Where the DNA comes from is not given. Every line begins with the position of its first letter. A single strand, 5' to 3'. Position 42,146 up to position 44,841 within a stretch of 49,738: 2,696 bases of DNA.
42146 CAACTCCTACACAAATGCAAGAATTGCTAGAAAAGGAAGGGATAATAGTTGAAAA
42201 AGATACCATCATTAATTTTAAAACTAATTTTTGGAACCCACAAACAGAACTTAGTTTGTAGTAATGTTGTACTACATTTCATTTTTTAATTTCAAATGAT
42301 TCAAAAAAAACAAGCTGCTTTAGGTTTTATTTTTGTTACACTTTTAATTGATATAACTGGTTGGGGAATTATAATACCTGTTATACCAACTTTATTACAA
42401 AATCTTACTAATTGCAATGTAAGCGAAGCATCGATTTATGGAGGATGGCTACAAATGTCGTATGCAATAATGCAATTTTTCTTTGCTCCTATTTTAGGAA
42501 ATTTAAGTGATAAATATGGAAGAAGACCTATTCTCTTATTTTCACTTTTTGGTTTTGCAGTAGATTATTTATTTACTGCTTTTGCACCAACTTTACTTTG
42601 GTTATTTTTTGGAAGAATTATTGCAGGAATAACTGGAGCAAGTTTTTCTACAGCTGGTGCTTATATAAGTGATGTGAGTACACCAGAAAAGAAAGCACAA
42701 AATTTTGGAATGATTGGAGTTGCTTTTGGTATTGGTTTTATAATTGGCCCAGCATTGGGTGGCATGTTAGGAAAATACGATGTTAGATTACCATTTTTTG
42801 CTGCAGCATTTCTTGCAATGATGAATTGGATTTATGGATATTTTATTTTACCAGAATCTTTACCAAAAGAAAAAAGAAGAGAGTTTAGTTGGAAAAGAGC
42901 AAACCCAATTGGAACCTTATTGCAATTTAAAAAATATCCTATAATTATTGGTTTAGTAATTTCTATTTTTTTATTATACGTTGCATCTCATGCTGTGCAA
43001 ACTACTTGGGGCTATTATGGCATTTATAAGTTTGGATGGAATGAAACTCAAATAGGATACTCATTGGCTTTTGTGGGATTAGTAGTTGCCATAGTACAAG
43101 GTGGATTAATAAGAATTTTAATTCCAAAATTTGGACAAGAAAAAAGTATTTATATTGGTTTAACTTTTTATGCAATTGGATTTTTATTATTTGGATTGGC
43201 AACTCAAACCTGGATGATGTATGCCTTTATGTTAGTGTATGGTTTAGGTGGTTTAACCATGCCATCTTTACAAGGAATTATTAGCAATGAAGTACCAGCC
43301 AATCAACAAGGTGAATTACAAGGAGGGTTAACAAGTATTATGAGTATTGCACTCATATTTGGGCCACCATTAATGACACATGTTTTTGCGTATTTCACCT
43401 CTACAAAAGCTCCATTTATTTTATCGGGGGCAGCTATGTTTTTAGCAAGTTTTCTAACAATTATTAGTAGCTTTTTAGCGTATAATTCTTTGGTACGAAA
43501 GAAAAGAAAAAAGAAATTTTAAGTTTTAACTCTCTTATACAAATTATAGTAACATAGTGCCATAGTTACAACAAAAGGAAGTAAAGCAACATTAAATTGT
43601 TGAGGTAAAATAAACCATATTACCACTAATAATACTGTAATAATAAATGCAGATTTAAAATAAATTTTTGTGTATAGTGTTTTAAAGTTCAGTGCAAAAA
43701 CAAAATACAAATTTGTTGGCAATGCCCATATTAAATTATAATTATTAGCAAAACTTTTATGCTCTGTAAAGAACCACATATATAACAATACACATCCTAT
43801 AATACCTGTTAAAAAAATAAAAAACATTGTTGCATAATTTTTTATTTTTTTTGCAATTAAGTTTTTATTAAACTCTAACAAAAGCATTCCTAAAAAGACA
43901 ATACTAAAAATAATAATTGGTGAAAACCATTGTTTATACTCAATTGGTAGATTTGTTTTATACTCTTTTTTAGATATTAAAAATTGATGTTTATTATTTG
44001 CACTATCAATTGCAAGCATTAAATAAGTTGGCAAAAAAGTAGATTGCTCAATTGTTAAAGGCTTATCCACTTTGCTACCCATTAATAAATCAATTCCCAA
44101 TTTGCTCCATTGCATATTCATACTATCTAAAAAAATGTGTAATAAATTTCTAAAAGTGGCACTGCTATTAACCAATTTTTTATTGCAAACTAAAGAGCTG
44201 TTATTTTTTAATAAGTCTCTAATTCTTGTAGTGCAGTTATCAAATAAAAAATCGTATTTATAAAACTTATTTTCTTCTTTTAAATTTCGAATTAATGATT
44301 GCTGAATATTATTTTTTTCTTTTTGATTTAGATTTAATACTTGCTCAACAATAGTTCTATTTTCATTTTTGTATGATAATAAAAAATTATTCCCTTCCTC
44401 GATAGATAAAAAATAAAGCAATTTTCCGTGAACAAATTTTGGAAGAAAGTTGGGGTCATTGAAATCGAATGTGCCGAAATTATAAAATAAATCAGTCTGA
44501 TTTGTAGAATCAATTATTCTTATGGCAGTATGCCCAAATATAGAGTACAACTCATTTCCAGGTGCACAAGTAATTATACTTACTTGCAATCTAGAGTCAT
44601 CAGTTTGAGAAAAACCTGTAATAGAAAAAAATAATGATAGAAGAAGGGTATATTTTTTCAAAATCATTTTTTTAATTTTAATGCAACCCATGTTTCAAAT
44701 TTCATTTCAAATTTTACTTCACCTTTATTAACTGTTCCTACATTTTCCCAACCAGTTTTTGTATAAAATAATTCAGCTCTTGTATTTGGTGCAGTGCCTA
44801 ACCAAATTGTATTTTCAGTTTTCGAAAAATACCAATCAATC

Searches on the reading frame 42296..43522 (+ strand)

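Call 85: search_protein_families(library=pfam, proteins=[window:42296-43522:+], max_evalue=0.00001)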
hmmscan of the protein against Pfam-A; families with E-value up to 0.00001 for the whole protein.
window:42296-43522:+ (408 aa): 2 families
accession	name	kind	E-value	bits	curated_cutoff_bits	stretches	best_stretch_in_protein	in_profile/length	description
PF07690.21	MFS_1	-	3.5e-51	174.6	33.4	2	12-283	1-269/347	Major Facilitator Superfamily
PF00083.30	Sugar_tr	-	1.1e-13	51.3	22.3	1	45-188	44-194/452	Sugar (and other) transporter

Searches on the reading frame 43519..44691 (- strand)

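Call 85: search_protein_families(library=pfam, proteins=[window:43519-44691:-], max_evalue=0.00001)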
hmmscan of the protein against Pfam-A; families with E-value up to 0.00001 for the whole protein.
window:43519-44691:- (390 aa): 2 families
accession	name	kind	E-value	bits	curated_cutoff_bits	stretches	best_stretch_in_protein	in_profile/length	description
PF13387.12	Lnb_N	-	3e-24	86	22.2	1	29-166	8-153/175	Lnb N-terminal periplasmic domain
PF25221.1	5TMH_Lnb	-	6.7e-23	81.8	25.2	1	253-382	4-134/144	Lnb transmembrane domain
